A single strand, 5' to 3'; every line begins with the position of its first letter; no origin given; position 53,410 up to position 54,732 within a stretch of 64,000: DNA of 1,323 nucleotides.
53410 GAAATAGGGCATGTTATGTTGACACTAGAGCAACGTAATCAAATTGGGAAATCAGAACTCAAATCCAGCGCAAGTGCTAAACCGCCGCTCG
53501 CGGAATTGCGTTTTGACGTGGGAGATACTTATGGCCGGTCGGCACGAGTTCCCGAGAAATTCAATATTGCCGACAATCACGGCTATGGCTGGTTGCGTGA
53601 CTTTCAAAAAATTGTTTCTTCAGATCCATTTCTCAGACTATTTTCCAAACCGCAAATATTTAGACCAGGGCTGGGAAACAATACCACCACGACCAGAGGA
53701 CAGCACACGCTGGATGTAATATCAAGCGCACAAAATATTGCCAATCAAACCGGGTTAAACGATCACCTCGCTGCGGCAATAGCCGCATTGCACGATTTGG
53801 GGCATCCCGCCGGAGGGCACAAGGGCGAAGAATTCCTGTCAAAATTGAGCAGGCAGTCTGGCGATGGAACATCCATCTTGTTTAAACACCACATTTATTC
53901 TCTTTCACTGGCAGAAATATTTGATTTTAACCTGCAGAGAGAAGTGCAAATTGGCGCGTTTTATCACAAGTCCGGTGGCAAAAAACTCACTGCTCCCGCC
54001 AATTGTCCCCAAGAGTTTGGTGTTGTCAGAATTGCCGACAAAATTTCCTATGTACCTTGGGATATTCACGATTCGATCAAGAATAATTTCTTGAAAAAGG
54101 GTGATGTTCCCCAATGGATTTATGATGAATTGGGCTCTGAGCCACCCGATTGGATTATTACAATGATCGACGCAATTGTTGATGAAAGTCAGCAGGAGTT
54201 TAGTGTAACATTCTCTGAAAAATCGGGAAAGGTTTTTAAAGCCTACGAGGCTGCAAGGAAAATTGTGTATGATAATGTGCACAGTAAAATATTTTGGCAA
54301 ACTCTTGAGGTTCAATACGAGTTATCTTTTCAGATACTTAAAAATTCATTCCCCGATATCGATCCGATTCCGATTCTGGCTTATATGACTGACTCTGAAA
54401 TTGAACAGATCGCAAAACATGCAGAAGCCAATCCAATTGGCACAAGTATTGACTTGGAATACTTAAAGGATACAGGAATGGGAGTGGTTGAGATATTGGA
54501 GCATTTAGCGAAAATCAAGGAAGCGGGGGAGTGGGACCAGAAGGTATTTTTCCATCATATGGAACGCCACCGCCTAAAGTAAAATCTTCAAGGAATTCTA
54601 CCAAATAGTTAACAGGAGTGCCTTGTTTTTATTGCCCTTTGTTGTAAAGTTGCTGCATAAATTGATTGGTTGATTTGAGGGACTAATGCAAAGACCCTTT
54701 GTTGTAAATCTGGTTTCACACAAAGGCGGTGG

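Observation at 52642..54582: Unusual CYTH-HD(dGTPase-like) domain fusion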

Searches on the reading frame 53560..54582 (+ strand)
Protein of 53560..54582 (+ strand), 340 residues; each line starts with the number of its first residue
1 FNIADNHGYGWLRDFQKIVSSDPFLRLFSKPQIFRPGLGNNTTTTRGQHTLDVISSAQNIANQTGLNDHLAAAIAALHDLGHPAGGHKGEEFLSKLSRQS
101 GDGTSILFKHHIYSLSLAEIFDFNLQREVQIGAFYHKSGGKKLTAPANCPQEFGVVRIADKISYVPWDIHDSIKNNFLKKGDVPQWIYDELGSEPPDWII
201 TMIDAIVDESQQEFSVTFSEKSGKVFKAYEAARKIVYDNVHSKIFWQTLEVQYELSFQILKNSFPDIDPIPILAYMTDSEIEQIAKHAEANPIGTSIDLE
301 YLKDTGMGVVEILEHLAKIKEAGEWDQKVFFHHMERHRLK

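Call 37: search_solved_structures(query=window:53560-54582:+, max_evalue=0.01, show_alignments=2)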
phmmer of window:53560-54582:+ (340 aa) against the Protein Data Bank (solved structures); distinct sequences matched with E-value up to 0.01: 8.
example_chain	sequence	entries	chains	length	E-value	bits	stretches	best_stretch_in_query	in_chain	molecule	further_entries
2dqb_A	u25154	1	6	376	3.3e-14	56.1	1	12-179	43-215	Deoxyguanosinetriphosphate triphosphohydrolase, putative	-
9vwa_A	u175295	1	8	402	1e-07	34.7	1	11-101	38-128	Deoxyguanosinetriphosphate triphosphohydrolase-like protein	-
9vwc_A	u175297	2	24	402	2.5e-06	30.2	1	11-101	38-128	Deoxyguanosinetriphosphate triphosphohydrolase-like protein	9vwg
9p8s_A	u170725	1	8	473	0.00054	22.5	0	69-99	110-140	DNTP triphosphohydrolase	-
7lwz_B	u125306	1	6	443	0.00073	22.1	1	6-133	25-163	Deoxyguanosinetriphosphate triphosphohydrolase-like protein 1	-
9p8t_A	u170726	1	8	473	0.0012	21.3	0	69-113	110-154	DNTP triphosphohydrolase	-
9p8w_A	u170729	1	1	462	0.0015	21.1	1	12-101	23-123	Deoxyguanosinetriphosphate triphosphohydrolase-like protein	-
2hek_A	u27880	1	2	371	0.0048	19.4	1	17-135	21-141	Hypothetical protein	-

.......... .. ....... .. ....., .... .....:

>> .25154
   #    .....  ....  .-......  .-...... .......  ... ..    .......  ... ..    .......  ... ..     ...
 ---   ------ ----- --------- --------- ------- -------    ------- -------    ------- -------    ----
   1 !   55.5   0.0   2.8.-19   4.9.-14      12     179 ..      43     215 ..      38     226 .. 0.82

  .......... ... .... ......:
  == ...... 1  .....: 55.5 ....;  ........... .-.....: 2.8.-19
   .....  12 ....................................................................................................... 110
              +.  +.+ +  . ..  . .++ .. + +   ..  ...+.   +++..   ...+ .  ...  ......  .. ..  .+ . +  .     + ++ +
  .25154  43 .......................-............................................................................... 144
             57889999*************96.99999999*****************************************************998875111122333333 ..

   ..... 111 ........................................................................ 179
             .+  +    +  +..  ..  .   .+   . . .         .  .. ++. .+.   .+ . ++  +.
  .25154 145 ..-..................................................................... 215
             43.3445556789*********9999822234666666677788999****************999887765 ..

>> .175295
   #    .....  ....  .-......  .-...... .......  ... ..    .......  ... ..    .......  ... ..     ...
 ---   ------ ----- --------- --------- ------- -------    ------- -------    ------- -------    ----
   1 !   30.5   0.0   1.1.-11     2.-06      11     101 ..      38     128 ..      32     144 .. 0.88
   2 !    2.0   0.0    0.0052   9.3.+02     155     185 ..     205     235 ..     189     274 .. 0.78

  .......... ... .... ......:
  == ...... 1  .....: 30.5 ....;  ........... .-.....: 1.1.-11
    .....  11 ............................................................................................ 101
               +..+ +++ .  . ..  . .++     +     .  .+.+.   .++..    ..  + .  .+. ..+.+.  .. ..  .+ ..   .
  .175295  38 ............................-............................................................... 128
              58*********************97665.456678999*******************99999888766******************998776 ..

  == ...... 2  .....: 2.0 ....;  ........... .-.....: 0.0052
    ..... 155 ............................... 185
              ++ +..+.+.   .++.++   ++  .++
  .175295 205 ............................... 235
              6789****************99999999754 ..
